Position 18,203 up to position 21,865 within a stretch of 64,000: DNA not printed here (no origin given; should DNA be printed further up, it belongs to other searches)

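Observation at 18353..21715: Stand-alone reverse transcriptase-nitrilase fusion (DRT1/UG1-like) in a Bacteroidota accessory block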

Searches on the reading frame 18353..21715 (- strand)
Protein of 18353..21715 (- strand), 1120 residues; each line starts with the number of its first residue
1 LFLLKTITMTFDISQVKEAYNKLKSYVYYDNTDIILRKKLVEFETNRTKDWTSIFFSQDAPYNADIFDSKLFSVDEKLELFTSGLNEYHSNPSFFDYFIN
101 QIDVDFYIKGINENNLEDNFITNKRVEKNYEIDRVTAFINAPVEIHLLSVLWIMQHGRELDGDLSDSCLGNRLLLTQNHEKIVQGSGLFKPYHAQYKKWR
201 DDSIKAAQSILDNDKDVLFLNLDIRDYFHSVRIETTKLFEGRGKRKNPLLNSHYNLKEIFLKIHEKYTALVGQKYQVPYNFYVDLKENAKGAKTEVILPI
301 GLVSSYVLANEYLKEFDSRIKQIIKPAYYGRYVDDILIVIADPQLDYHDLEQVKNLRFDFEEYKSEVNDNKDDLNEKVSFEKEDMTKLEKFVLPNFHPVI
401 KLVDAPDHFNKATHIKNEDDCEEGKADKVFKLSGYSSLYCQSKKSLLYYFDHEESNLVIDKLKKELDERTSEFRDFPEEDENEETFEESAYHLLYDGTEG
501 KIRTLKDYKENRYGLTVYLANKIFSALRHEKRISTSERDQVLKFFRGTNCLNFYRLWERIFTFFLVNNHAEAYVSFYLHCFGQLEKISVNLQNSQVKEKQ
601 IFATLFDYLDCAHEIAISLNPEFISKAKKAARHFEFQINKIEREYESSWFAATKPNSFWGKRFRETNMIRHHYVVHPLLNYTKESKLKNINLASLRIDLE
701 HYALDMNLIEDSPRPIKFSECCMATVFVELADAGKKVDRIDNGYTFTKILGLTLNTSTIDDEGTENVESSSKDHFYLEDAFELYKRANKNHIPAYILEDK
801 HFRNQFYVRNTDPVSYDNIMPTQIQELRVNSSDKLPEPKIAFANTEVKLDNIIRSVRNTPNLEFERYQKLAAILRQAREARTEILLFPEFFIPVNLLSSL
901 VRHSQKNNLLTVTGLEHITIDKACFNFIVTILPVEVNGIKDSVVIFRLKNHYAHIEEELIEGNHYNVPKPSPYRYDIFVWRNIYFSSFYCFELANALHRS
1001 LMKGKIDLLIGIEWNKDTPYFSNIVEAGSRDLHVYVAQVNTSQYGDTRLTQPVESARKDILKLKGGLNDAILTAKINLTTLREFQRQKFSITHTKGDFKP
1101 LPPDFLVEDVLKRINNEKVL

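Call 3: search_protein_families(library=pfam, proteins=[window:18353-21715:-], max_evalue=1)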
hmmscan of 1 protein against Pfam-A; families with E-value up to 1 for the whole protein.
window:18353-21715:- (1120 aa): 1 family
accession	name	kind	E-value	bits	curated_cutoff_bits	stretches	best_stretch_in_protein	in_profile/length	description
PF00078.32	RVT_1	-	1.6e-08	34.9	29.6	1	206-371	57-188/205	Reverse transcriptase (RNA-dependent DNA polymerase)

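Call 4: search_protein_families(library=padloc, proteins=[window:18353-21715:-], max_evalue=1)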
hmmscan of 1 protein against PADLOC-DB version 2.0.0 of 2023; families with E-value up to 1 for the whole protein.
window:18353-21715:- (1120 aa): 18 families
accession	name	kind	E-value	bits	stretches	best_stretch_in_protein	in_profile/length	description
PDLC03780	RT_UG5-nitrilase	-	2.2e-236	785.5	1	8-1112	18-897/907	DRT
PDLC02995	RT_UG5-nitrilase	-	1.3e-116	388.8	3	801-1113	641-955/958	-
PDLC03781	RT_UG5_small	-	3.7e-108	360.6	2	13-344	5-306/631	DRT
PDLC03804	RTasNitrilase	-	2.4e-27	94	1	837-1105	161-395/397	DRT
PDLC03745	Drt1a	-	3.2e-18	63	2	170-354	146-323/1176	DRT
PDLC03768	Drt3a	-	1.1e-12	46.1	1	199-372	117-248/411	DRT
PDLC01607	RT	-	5.8e-11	40.9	1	192-372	17-147/161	"CAS-I,CAS-II,CAS-III,CAS-IV,CAS-V,CAS-VI; acquisition_associated"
PDLC02175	Drt3a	-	1.7e-10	38.7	1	297-368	160-234/417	-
PDLC02174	Drt3a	-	3.9e-09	34.3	1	297-376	161-242/403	-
PDLC02939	RT_II-A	-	6.9e-08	30.3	1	290-372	140-219/304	-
PDLC02936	RT_I-A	-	1.2e-05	22.8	1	287-371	135-221/308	-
PDLC01136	RT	-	0.00046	17.7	1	301-372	181-249/263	RT (reverse transcriptase)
PDLC03761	RT_UG23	-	0.00067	16.3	1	298-343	190-233/489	DRT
PDLC03771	RT_UG32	-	0.00068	16.4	1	297-341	212-254/521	DRT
PDLC03779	RT_UG4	-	0.0074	13.4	1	305-339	180-213/307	DRT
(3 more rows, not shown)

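Call 5: search_protein_families(library=ncbifam, proteins=[window:18353-21715:-], max_evalue=1)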
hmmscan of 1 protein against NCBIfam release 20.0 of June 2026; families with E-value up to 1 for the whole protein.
window:18353-21715:- (1120 aa): 2 families
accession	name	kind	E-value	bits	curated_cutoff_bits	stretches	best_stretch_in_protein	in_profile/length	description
NF041747.1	Drt3a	equivalog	1.6e-11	44.2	200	1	200-373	94-243/412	antiviral reverse transcriptase Drt3a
NF038233.2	retron_St85_RT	exception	1e-10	41.4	235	1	216-377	88-219/289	retron St85 family RNA-directed DNA polymerase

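Call 16: find_homologous_proteins(query=window:18353-21691:-, max_evalue=0.00001)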
Query window:18353-21691:- (1112 aa): 544 proteins with E <= 0.00001 among 8000 candidates; the best 120 are listed.
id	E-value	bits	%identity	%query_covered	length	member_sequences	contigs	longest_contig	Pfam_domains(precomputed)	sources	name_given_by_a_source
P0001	0.0e+0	2532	100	100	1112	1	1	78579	PF00078.33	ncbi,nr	ncbi:MAG: RNA-directed DNA polymerase [Flavipsychrobacter sp.]|nr:RNA-directed DNA polymerase [Flavi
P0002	0.0e+0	2027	80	100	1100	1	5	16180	PF00078.33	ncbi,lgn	-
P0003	0.0e+0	1545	62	100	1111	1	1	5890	PF00078.33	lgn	-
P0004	0.0e+0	1542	62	100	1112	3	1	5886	PF00078.33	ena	-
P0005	0.0e+0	1541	63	100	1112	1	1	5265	PF00078.33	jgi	jgi:hypothetical protein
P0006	0.0e+0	1528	62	100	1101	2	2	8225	PF00078.33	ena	-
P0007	0.0e+0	1527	62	100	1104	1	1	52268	-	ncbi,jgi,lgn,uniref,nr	ncbi:RNA-dependent RNA polymerase family protein [Flavisolibacter ginsengisoli]|jgi:hypothetical pro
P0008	0.0e+0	1510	61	100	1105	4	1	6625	PF00078.33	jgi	jgi:hypothetical protein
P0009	0.0e+0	1501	61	100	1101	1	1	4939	PF00078.33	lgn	-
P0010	0.0e+0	1488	61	100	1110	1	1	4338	PF00078.33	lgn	-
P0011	0.0e+0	1480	61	100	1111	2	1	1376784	PF00078.33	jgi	jgi:Reverse transcriptase (RNA-dependent DNA polymerase)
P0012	0.0e+0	1475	59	100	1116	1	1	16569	PF00078.33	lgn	-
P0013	0.0e+0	1471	59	100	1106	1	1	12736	-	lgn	-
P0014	0.0e+0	1446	58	100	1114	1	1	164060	PF00078.33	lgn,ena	-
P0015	0.0e+0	1443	58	100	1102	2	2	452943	PF00078.33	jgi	-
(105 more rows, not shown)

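Call 17: find_related_loci(query=window:18353-21691:-, collection=genome_contigs, flank=8000)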
Query window:18353-21691:- (1112 aa) in genome_contigs; peptide patterns used: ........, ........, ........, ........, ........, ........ (x = any residue, [..] = any of these).
92 stretches matched a pattern; 24 encode a relative of the query (tblastn E <= 1e-3); 24 distinct loci.
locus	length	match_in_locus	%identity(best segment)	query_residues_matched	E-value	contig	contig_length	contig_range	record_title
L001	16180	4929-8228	80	1-1112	0e+0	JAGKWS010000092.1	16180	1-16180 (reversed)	MAG: Chitinophagaceae bacterium isolate C8_D7_6 C8_D7_6_278, whole genome shotgun sequence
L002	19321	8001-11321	57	1-1112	0e+0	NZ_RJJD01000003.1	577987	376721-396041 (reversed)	Rufibacter latericius strain R-22-1 c-1 NODE_3_length_577899_cov_214.284531, whole genome shotgun sequence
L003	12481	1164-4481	54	1-1111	0e+0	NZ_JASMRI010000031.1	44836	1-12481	Flavobacterium sp. Arc3 P26766_116_S16_Arc3_31_length_44836_cov_521, whole genome shotgun sequence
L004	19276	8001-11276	55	3-1112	0e+0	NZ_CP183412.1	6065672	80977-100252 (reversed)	Mucilaginibacter sp. NFX135 chromosome, complete genome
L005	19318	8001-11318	53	1-1111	0e+0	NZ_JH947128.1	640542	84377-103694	Pedobacter arcticus A12 Scaffold4, whole genome shotgun sequence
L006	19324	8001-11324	54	1-1111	0e+0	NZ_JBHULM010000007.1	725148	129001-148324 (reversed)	Lacinutrix gracilariae strain KCTC 42808 soapdenovo_K_127_7, whole genome shotgun sequence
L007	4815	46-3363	53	1-1111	0e+0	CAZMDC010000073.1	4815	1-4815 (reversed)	MAG TPA_asm: uncultured Polaribacter sp. isolate SRP342821_co1_173 genome assembly, contig: NODE_17288_length_4815_cov_9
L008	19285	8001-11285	59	1-1112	0e+0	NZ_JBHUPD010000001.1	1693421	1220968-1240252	Mucilaginibacter ximonensis strain KCTC 22437 spades_K_25_97_1, whole genome shotgun sequence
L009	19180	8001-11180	53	1-1112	0e+0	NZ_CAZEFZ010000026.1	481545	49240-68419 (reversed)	Tenacibaculum amylolyticum isolate MBIC 4355(T) TAMYLO_Contig_33, whole genome shotgun sequence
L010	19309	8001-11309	45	3-1109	0e+0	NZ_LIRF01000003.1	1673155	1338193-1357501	Chryseobacterium sp. ERMR1:04 contig03, whole genome shotgun sequence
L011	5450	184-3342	46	1-1112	0e+0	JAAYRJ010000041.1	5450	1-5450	MAG: Clostridiaceae bacterium isolate AS23ysBPME_182 50476_AS23, whole genome shotgun sequence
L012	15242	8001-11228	45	7-1108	0e+0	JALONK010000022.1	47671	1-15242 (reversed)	MAG: Bacteroidia bacterium isolate Prado075 scaffold_622, whole genome shotgun sequence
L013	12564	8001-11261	45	1-1109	0e+0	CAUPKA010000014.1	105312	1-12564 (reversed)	MAG: uncultured Flavobacterium sp. isolate m11-metabat.5 genome assembly, contig: m11-c91, whole genome shotgun sequence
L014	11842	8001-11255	45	3-1109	0e+0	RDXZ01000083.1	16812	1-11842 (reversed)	MAG: Bacteroidetes bacterium isolate PH2015_09S_30_10 PH2015_09S_scaffold_235, whole genome shotgun sequence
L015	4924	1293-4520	46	7-1108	0e+0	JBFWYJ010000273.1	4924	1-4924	MAG: Bacteroidia bacterium isolate CA_2019_TPBS_161 NODE_60254_length_4924_cov_2.823431_TPBS, whole genome shotgun seque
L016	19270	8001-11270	44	7-1112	0e+0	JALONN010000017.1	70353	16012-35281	MAG: Raineya sp. isolate Prado078 scaffold_232, whole genome shotgun sequence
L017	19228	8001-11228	48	1-1112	0e+0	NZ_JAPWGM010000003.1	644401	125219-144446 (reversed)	Pedobacter punctiformis strain HCMS5-2 contig3, whole genome shotgun sequence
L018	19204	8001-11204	42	8-1112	0e+0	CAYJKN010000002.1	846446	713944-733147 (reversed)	MAG TPA_asm: uncultured Ignavibacteriaceae bacterium isolate ERP124720_co1_90 genome assembly, contig: NODE_6_length_846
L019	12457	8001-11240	45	7-1112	0e+0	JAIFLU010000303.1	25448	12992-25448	MAG: Bacteroidetes bacterium isolate bin_228 scaffold_2444, whole genome shotgun sequence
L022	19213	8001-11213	48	3-1112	0e+0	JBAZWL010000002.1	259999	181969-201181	MAG: Taibaiella sp. isolate SO_2017_GW1_31 NODE_358_length_259999_cov_1.381834_OW334_2017, whole genome shotgun sequence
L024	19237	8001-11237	46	6-1112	0e+0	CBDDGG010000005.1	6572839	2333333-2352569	MAG: Dyadobacter sp. isolate 8797f1dd-3b3a-45a1-a630-87edde457db1 genome assembly, contig: contig_4, whole genome shotgu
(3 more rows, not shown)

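Call 21: find_encoding_contigs(protein=P0001, flank=10000, max_places=3)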
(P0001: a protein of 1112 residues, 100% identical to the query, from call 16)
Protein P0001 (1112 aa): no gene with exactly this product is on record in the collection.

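Call 24: search_solved_structures(query=window:18353-21691:-, max_evalue=1)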
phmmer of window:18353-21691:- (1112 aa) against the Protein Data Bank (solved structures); distinct sequences matched with E-value up to 1: 4.
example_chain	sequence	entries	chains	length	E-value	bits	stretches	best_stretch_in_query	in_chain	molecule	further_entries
9l7p_E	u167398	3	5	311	0.11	13.7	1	281-330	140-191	Retron St85 family RNA-directed DNA polymerase | Retron I-A Ec78 reverse transcriptase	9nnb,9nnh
9kjx_A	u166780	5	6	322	0.12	13.6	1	281-330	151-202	RNA-directed DNA polymerase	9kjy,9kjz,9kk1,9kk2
9vhe_A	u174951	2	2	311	0.15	13.3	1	278-331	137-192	Retron Ec78 reverse transcriptase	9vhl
8ub7_A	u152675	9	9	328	0.3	12.3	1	288-336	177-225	Reverse transcriptase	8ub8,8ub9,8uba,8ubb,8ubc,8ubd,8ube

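Call 26: search_solved_structures(query=A1, max_evalue=10, show_alignments=0)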
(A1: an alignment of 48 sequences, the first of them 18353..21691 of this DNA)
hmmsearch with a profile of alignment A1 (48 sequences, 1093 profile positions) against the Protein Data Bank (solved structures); distinct sequences matched with E-value up to 10: 18.
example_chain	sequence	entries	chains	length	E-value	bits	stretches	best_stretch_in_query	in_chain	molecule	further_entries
9yfd_A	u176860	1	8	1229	1.3e-21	79.6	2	159-347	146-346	Defense-associated reverse transcriptase 1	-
9z6y_A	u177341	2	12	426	2.5e-05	25.7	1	290-339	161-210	Drt3a reverse transcriptase protein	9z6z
8bgj_A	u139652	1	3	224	3.4e-05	25.2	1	270-360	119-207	RNA-directed DNA polymerase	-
9vhe_A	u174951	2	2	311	4.8e-05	24.7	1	282-388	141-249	Retron Ec78 reverse transcriptase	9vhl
9l7p_E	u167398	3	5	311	0.00014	23.2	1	282-375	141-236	Retron St85 family RNA-directed DNA polymerase | Retron I-A Ec78 reverse transcriptase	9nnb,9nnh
9kjx_A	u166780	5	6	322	0.00015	23.1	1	282-375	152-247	RNA-directed DNA polymerase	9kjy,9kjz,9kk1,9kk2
8ub7_A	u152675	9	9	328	0.00024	22.4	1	286-337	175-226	Reverse transcriptase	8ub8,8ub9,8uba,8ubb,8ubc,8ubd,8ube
22et_A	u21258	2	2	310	0.00042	21.6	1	280-369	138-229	Retron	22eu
9eok_A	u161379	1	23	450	0.18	12.9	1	597-703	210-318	Tubulin alpha chain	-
9g0p_a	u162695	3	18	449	0.25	12.4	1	600-704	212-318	Tubulin alpha chain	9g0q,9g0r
9fvj_a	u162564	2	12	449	0.26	12.3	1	600-703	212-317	Tubulin alpha chain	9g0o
9g0s_a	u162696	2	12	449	0.27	12.3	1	600-703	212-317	Tubulin alpha chain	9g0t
7ysq_A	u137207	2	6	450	1.4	9.9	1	615-704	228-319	Tubulin alpha chain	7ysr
6tis_A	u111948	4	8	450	1.4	9.9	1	615-704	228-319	Tubulin alpha-1 chain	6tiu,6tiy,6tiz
7quc_A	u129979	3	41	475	1.6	9.8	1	615-704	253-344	Tubulin alpha-1 chain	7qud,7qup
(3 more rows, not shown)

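Call 29: search_solved_structures(query=A1, max_evalue=1e-10, show_alignments=1)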
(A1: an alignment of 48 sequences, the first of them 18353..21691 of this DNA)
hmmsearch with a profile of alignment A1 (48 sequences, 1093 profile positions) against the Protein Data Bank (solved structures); distinct sequences matched with E-value up to 1e-10: 1.
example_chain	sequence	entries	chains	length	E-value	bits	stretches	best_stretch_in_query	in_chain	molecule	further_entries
9yfd_A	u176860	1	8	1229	1.3e-21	79.6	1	159-347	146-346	Defense-associated reverse transcriptase 1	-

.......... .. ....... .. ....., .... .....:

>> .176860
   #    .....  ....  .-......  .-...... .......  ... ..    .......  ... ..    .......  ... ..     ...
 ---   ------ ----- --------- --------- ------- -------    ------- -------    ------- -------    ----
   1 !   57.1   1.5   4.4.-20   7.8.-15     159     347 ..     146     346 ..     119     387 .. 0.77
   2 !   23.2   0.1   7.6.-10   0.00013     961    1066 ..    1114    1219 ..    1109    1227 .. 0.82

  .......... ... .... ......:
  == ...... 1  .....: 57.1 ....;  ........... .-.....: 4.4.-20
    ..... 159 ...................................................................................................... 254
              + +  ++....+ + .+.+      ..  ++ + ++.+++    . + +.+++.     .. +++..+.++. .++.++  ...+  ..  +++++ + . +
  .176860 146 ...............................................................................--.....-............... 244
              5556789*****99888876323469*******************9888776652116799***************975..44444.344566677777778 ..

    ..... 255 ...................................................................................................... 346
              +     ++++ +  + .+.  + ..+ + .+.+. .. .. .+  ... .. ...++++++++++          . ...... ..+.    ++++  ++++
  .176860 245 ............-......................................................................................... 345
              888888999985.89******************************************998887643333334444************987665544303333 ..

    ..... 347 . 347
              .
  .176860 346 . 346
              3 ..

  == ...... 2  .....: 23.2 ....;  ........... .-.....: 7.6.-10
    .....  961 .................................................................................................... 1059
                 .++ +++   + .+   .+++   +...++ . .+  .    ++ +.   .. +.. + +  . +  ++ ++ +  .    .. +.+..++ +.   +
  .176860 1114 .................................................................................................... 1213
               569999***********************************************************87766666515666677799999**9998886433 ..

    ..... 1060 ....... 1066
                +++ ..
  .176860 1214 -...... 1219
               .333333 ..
